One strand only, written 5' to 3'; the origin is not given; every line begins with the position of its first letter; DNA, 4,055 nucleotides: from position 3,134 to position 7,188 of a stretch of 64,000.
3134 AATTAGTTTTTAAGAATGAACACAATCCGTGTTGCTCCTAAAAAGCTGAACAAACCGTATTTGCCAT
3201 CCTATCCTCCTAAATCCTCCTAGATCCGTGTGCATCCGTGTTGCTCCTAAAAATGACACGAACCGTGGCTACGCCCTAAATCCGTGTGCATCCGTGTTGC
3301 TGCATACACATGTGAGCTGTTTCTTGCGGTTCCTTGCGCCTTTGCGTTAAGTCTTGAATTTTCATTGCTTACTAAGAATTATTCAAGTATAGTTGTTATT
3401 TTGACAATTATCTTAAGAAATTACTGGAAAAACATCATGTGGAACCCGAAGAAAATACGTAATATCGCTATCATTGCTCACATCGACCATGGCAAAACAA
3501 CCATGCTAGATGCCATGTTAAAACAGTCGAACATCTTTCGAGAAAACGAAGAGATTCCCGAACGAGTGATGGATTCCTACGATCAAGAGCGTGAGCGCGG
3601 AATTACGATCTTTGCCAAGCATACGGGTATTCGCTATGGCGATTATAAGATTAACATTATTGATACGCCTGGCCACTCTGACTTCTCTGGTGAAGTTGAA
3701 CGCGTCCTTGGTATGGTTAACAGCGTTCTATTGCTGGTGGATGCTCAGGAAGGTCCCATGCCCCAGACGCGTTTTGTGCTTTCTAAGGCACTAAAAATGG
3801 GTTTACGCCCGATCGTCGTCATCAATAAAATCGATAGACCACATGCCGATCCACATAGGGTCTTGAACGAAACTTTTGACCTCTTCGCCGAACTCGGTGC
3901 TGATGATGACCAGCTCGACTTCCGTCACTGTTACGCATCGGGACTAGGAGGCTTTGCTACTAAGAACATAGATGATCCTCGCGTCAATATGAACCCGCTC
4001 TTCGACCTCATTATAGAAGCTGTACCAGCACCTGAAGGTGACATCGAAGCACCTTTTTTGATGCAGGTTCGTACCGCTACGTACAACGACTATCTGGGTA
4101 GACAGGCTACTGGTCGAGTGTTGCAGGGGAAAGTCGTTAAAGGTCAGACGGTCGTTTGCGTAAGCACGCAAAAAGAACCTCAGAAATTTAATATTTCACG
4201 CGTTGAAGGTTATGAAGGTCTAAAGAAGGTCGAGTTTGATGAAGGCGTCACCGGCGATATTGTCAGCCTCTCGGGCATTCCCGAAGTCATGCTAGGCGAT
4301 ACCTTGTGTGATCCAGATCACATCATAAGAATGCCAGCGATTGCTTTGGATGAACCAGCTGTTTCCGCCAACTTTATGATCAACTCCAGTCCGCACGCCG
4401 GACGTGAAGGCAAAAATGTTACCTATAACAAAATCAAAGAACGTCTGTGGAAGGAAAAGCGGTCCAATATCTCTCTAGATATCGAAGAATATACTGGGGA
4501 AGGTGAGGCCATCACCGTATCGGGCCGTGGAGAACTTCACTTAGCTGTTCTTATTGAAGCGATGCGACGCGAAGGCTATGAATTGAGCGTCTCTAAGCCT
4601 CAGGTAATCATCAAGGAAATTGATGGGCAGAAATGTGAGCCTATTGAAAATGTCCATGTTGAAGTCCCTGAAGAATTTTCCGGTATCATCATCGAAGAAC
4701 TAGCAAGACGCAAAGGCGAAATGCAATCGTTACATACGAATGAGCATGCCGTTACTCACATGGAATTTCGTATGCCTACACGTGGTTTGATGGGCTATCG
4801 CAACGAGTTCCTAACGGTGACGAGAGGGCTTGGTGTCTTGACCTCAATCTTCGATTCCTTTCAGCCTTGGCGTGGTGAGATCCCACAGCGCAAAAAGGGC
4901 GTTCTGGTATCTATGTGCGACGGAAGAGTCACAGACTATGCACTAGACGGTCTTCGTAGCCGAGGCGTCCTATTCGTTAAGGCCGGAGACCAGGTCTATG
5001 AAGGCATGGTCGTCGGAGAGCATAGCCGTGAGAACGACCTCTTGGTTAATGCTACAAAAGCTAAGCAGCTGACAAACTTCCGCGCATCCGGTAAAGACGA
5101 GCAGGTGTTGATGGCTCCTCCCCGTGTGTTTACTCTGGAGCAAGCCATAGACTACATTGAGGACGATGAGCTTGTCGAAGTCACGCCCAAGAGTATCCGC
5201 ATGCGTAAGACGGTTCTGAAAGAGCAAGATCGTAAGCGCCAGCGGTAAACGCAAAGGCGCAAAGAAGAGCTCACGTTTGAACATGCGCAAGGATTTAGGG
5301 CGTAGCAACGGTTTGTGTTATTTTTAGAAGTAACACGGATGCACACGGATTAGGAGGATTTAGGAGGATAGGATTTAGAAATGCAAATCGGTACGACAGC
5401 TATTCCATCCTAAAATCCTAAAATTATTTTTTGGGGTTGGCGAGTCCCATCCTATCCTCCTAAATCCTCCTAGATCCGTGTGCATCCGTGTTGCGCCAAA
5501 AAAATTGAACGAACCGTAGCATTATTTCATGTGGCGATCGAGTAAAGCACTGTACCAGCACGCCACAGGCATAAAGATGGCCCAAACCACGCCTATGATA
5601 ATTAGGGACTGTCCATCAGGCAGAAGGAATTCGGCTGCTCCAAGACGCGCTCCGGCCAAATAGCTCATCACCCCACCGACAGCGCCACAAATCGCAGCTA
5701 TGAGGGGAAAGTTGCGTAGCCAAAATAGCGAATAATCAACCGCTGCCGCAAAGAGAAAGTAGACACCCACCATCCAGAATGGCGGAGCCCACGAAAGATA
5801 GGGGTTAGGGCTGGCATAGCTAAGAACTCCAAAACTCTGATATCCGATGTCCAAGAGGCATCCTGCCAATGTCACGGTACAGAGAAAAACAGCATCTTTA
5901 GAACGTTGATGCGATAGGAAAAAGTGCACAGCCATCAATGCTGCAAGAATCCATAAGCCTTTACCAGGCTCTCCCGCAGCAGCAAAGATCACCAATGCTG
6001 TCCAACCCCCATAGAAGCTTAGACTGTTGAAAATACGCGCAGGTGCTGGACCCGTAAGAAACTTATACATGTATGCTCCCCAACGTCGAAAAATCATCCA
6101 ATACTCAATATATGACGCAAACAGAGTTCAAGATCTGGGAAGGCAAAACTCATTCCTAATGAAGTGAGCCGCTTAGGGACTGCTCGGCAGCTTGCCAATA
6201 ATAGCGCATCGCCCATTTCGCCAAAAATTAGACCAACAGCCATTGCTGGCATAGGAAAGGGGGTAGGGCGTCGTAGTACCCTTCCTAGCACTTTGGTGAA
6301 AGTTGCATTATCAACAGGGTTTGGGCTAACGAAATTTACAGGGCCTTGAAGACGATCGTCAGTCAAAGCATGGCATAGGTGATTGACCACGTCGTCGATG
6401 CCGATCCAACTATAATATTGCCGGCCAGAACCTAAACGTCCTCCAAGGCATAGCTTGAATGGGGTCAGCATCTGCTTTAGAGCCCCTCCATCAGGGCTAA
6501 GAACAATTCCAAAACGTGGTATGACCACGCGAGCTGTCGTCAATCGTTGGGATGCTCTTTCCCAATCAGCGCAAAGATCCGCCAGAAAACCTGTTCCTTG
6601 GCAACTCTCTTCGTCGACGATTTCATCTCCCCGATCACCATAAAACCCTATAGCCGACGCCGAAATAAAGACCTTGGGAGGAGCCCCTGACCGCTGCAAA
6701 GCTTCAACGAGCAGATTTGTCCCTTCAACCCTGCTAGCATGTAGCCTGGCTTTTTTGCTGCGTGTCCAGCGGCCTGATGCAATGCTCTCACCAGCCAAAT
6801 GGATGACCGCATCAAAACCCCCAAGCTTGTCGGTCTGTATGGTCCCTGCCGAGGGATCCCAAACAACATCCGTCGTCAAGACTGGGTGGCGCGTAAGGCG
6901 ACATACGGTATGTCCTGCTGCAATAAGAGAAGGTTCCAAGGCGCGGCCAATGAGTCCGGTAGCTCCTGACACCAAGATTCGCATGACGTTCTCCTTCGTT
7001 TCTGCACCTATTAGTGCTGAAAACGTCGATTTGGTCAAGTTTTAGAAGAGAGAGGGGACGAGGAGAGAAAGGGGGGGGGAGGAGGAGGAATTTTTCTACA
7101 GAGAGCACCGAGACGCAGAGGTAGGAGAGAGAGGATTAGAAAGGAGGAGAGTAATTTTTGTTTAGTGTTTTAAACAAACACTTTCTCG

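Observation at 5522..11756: Complete mycobacterial-type decaprenyl-phospho-D-arabinofuranose (DPA) donor pathway in a chlamydia-related genome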

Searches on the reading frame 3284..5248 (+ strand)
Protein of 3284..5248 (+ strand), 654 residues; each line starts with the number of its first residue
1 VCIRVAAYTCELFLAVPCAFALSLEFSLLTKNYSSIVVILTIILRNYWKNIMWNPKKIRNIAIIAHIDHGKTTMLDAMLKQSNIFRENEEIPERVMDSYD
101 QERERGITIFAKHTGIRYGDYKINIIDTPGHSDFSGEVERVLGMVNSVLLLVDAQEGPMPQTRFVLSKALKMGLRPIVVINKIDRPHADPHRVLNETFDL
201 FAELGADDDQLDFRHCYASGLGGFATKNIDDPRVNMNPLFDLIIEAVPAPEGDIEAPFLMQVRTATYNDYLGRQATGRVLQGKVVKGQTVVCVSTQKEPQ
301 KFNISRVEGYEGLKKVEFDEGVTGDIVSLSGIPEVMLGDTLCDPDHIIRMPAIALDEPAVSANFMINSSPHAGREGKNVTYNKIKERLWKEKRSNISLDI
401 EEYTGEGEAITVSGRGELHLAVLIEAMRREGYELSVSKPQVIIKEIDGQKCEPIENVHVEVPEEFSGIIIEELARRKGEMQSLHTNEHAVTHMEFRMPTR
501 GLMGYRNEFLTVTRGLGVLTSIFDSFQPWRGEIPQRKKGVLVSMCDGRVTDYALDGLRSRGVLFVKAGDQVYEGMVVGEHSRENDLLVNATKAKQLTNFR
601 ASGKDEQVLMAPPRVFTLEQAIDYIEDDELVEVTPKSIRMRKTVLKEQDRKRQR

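Call 3: search_protein_families(library=pfam, proteins=[window:3284-5248:+])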
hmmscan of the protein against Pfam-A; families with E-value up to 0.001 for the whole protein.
window:3284-5248:+ (654 aa): 6 families
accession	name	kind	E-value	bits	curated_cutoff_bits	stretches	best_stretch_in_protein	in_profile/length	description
PF00009.33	GTP_EFTU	-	2.7e-53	180.8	26.5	1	56-248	1-187/188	Elongation factor Tu GTP binding domain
PF21018.2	BipA_C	-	2.7e-46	156.3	23.8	1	538-646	1-109/110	TypA/BipA C-terminal domain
PF00679.30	EFG_C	-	4.6e-22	78.3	27.9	1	450-536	2-88/89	Elongation factor G C-terminus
PF03144.31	GTP_EFTU_D2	-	2.2e-11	44.4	30.3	1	272-342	1-73/73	Elongation factor Tu domain 2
PF22042.2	EF-G_D2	-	2.6e-07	31.1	27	1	260-343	4-83/84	Elongation factor G domain 2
PF01926.29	MMR_HSR1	-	0.00051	20.6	21.9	0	62-182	3-113/113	50S ribosome-binding GTPase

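Call 4: search_protein_families(library=ncbifam, proteins=[window:3284-5248:+])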
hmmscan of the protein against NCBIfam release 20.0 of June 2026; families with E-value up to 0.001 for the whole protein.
window:3284-5248:+ (654 aa): 36 families (the best 25 are shown)
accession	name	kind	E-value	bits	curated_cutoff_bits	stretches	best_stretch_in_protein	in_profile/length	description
TIGR01394.1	TypA_BipA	equivalog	5.1e-261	867.1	757.3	1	58-652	1-594/594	translational GTPase TypA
NF007583.0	PRK10218.1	equivalog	2.6e-205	683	1260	1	57-653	4-600/607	ribosome-dependent GTPase TypA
TIGR00484.1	EF-G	equivalog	1.2e-58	198.8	659.4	3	56-196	8-150/691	elongation factor G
TIGR00490.1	aEF-2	equivalog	9.2e-58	195.9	738.45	2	49-185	10-150/720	elongation factor EF-2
NF009381.0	PRK12740.1-5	subfamily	2.4e-56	191.5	583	3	54-198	5-151/692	elongation factor G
TIGR01393.1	lepA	equivalog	4.5e-54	183.8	533.9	1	56-442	1-370/595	translation elongation factor 4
NF009891.0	PRK13351.1-1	equivalog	4.5e-44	151.1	597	2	55-200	6-153/681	elongation factor G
NF012153.1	tet_protect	equivalog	2.9e-42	144.7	775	1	60-196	2-140/614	tetracycline resistance ribosomal protection protein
NF009377.1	PRK12740.1-1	equivalog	2e-34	119.1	890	3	54-201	9-158/700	elongation factor G-like protein EF-G2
NF000120.3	47473_otr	exception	1.8e-30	106.1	900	1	60-196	4-142/608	tetracycline resistance ribosomal protection protein Otr(A)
NF009379.0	PRK12740.1-3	equivalog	2.2e-30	105.9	513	2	56-194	6-146/674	elongation factor G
NF058620.1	EFG2_Bacteroid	exception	1.6e-29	102.8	1000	2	53-197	4-150/717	elongation factor G2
NF033148.1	tet_protect_M_W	exception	3.2e-29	101.8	1100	1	57-196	2-143/639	TetM/TetW/TetO/TetS family tetracycline resistance ribosomal protection protein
NF001964.0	PRK00741.1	equivalog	6.2e-29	100.8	473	1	56-196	10-156/529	peptide chain release factor 3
NF009373.0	PRK12736.1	subfamily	2.8e-28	98.8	452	1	56-347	10-299/394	elongation factor Tu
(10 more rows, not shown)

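Call 33: find_homologous_proteins(query=window:3446-5248:+, max_evalue=1e-50)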
Query window:3446-5248:+ (600 aa): 8000 proteins with E <= 1e-50 among 8000 candidates; the best 120 are listed.
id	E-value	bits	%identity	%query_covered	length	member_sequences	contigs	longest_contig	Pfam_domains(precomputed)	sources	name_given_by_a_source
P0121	0.0e+0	1174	86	100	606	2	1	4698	PF21018.3,PF01926.30,PF00679.31,PF00009.34,PF03144.32,PF22042.3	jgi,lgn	jgi:GTP-binding protein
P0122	0.0e+0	1171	85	100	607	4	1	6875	PF21018.3,PF01926.30,PF00679.31,PF00009.34,PF03144.32,PF22042.3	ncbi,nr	ncbi:MAG: translational GTPase TypA [Nitrosomonas sp.]|nr:MAG: translational GTPase TypA [Nitrosomon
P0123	0.0e+0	1167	85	100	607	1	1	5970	PF21018.3,PF00679.31,PF00009.34,PF03144.32,PF22042.3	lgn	-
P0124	0.0e+0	1167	86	100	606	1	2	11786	PF21018.3,PF00679.31,PF00009.34,PF03144.32,PF22042.3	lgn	-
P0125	0.0e+0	1113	100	82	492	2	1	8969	PF21018.3,PF00679.31,PF00009.34,PF03144.32,PF22042.3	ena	-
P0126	0.0e+0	1062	78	100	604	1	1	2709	PF21018.3,PF00679.31,PF00009.34,PF03144.32,PF22042.3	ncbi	-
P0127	1.4e-298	1009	72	100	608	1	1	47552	PF21018.3,PF00679.31,PF00009.34,PF03144.32,PF22042.3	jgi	jgi:GTP-binding protein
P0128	1.2e-296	1003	73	100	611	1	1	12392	PF21018.3,PF00679.31,PF00009.34,PF03144.32,PF22042.3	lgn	-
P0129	2.3e-296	1002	73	100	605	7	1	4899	PF21018.3,PF00679.31,PF00009.34,PF03144.32,PF22042.3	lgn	-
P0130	6.7e-291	984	71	99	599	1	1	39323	PF21018.3,PF00679.31,PF00009.34,PF03144.32,PF22042.3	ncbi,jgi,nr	ncbi:MAG: fusA [Chlamydiales bacterium]|jgi:GTP-binding protein|nr:fusA [Chlamydiales bacterium]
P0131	5.1e-287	971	71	100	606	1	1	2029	PF21018.3,PF00679.31,PF00009.34,PF03144.32,PF22042.3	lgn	-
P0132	5.3e-287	971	70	100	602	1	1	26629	PF21018.3,PF01926.30,PF00679.31,PF00009.34,PF03144.32,PF22042.3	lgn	-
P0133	1.1e-286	970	70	100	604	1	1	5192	PF21018.3,PF00679.31,PF00009.34,PF03144.32,PF22042.3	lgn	-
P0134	1.8e-286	969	71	99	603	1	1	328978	PF21018.3,PF00679.31,PF00009.34,PF03144.32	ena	-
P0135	4.1e-286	968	71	100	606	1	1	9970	PF21018.3,PF00679.31,PF00009.34,PF03144.32,PF22042.3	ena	-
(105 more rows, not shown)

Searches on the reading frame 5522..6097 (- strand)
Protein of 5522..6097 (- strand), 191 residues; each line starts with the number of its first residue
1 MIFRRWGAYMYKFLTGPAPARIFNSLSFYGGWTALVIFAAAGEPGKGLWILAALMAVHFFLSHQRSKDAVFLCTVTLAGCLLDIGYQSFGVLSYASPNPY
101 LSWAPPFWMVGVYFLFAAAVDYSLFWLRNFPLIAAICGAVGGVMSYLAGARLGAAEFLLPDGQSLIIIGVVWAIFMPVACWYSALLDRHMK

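Call 3: search_protein_families(library=pfam, proteins=[window:5522-6097:-])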
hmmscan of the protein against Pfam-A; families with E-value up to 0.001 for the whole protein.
window:5522-6097:- (191 aa): 1 family
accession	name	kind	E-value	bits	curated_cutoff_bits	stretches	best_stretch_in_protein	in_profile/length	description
PF11086.13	DUF2878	-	2.6e-33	115.9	27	1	22-178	2-154/154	Protein of unknown function (DUF2878)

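Call 4: search_protein_families(library=ncbifam, proteins=[window:5522-6097:-])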
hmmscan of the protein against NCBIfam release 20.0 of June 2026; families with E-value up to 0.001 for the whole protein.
window:5522-6097:- (191 aa): 0 families

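Call 54: search_protein_families(library=pfam, proteins=[window:5522-6097:-], max_evalue=5)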
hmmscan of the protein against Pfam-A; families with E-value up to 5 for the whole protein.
window:5522-6097:- (191 aa): 3 families
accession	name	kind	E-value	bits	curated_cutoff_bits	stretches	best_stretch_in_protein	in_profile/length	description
PF11086.13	DUF2878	-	2.6e-33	115.9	27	1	22-178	2-154/154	Protein of unknown function (DUF2878)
PF19401.4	DUF5976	-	0.017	15.5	25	1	166-183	22-39/50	Family of unknown function (DUF5976)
PF11833.13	CPP1-like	-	0.025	14.7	28.4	1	9-88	82-157/196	Protein CHAPERONE-LIKE PROTEIN OF POR1-like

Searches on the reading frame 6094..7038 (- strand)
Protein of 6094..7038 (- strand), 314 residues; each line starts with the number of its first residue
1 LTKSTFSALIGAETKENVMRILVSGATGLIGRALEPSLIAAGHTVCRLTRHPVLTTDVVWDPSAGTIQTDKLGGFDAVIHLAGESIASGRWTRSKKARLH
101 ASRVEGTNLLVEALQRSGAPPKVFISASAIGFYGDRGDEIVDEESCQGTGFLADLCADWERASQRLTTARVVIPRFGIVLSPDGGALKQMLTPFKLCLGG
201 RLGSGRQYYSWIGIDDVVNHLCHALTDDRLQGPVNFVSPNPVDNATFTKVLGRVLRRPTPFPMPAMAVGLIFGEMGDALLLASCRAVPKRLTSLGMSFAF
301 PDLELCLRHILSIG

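Call 3: search_protein_families(library=pfam, proteins=[window:6094-7038:-])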
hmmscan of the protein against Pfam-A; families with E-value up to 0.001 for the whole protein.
window:6094-7038:- (314 aa): 4 families
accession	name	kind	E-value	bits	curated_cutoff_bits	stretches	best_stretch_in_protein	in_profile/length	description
PF01370.27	Epimerase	-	1.7e-16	60.8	20.9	1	21-227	1-227/240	NAD dependent epimerase/dehydratase family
PF08338.16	DUF1731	-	1.2e-13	51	27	1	263-310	1-47/47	Domain of unknown function (DUF1731)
PF16363.11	GDP_Man_Dehyd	-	4.6e-05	23.5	27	0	75-144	76-144/332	GDP-mannose 4,6 dehydratase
PF13460.12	NAD_binding_10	-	0.00015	22.1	27.2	1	25-134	1-103/184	NAD(P)H-binding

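Call 4: search_protein_families(library=ncbifam, proteins=[window:6094-7038:-])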
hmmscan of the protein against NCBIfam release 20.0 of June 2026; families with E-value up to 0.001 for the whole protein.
window:6094-7038:- (314 aa): 10 families
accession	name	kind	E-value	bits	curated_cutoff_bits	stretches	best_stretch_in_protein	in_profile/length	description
TIGR01777.1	yfcH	hypoth_equivalog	2.6e-94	316.1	207.35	1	21-304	1-289/292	TIGR01777 family oxidoreductase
NF050030.1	thlkprotThyD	equivalog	4.6e-73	246.1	400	1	19-311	1-305/305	thylakoid membrane protein ThyD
NF058621.1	DiazavRedAvaA7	equivalog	1e-10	41.8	400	1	19-273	1-266/304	3-diazoavenalumate denitrifying reductase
NF008972.0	PRK12320.1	equivalog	9.1e-08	30.8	792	1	19-98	1-85/699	hypothetical protein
NF042423.1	oxyalk_red_Shew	equivalog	3.1e-07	29.8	580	1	15-163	5-153/331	2-alkyl-3-oxoalkanoate reductase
NF004520.0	PRK05865.1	equivalog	6.8e-07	27.5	1509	1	19-258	1-201/854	sugar epimerase family protein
TIGR03466.1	HpnA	hypoth_equivalog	1.3e-06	27.5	367.65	1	19-143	1-128/327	hopanoid-associated sugar epimerase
NF042422.1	oxyalk_red_OleD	equivalog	6.7e-06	25.7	580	1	19-132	1-115/329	2-alkyl-3-oxoalkanoate reductase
NF005754.0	PRK07578.1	equivalog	0.00017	21.5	167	1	19-85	1-66/200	short chain dehydrogenase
TIGR01179.1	galE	equivalog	0.00054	18.9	262.3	0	75-147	71-139/332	UDP-glucose 4-epimerase GalE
